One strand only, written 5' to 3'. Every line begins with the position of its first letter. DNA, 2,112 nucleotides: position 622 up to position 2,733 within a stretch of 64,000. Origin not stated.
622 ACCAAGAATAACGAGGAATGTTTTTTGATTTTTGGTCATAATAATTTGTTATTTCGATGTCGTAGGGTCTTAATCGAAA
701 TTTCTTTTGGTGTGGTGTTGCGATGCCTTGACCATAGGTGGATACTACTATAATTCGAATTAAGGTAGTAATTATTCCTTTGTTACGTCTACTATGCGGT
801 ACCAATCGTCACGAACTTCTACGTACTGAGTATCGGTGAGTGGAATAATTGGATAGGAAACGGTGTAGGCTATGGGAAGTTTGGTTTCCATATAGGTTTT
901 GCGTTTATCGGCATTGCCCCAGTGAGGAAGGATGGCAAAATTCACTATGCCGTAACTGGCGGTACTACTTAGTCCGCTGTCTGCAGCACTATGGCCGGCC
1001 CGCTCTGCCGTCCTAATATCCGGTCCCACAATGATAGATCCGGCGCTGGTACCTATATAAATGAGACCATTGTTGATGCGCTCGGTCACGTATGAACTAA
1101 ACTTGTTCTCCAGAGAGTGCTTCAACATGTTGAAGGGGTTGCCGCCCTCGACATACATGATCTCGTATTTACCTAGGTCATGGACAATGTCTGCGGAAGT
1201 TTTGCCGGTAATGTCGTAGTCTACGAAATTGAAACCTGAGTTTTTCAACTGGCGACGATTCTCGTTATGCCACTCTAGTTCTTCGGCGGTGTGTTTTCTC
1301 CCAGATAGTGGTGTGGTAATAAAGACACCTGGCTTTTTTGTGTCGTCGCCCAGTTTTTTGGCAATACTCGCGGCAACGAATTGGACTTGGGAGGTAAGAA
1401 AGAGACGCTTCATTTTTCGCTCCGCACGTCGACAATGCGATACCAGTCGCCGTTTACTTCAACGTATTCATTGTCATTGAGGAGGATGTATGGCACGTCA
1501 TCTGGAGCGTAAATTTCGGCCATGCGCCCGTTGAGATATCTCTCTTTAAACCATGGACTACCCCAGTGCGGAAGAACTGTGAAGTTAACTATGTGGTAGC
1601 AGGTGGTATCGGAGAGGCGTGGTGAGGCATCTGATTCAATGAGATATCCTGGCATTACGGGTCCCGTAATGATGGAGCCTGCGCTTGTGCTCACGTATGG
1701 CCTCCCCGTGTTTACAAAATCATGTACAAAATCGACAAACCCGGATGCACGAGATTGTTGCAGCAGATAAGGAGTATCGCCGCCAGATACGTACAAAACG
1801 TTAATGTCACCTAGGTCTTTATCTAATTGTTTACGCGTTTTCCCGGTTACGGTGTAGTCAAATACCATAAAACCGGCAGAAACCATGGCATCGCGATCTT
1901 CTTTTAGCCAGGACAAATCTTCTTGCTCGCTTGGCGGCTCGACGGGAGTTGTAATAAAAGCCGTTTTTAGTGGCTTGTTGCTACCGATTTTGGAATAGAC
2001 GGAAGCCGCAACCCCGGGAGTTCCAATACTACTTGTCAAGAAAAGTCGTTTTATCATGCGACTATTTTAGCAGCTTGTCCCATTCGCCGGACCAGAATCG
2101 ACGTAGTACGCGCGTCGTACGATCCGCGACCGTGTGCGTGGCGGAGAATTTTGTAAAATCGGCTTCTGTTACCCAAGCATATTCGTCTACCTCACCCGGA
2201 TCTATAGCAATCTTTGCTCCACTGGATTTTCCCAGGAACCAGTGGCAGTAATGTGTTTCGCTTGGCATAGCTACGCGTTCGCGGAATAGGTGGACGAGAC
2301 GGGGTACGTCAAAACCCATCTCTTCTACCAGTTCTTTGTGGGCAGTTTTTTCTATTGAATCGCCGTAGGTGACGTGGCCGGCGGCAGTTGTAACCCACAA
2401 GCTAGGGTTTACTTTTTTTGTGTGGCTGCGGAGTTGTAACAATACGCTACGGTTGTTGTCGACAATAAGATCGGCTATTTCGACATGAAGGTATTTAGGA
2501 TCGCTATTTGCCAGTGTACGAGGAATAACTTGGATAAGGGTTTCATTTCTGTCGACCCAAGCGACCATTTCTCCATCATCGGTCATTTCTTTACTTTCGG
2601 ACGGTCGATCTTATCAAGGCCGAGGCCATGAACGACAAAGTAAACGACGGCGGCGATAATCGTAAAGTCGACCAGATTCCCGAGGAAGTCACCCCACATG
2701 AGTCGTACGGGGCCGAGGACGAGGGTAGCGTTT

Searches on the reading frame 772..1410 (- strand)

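Call 53: search_protein_families(library=pfam, proteins=[window:772-1410:-], max_evalue=0.001)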
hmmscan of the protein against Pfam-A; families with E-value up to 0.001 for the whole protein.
window:772-1410:- (212 aa): 1 family
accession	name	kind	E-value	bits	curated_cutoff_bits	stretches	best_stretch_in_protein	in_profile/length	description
PF03575.23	Peptidase_S51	-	3.9e-25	89.2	23.9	1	16-205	22-204/206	Peptidase family S51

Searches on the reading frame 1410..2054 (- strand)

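Call 53: search_protein_families(library=pfam, proteins=[window:1410-2054:-], max_evalue=0.001)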
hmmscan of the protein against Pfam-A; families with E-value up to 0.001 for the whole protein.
window:1410-2054:- (214 aa): 1 family
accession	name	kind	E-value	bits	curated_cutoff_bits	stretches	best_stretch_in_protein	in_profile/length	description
PF03575.23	Peptidase_S51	-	8.4e-17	62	23.9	1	48-206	47-204/206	Peptidase family S51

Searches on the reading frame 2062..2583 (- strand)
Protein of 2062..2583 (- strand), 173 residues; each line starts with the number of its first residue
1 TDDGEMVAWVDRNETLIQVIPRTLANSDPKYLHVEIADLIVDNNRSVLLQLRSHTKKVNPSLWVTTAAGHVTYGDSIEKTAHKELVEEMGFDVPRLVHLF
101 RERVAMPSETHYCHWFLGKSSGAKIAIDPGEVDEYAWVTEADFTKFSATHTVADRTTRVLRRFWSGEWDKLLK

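Call 53: search_protein_families(library=pfam, proteins=[window:2062-2583:-], max_evalue=0.001)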
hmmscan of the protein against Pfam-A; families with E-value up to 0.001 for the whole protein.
window:2062-2583:- (173 aa): 1 family
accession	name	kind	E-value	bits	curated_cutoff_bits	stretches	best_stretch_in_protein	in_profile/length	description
PF00293.34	NUDIX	-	3e-17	63.3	21.1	1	39-146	8-119/134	NUDIX domain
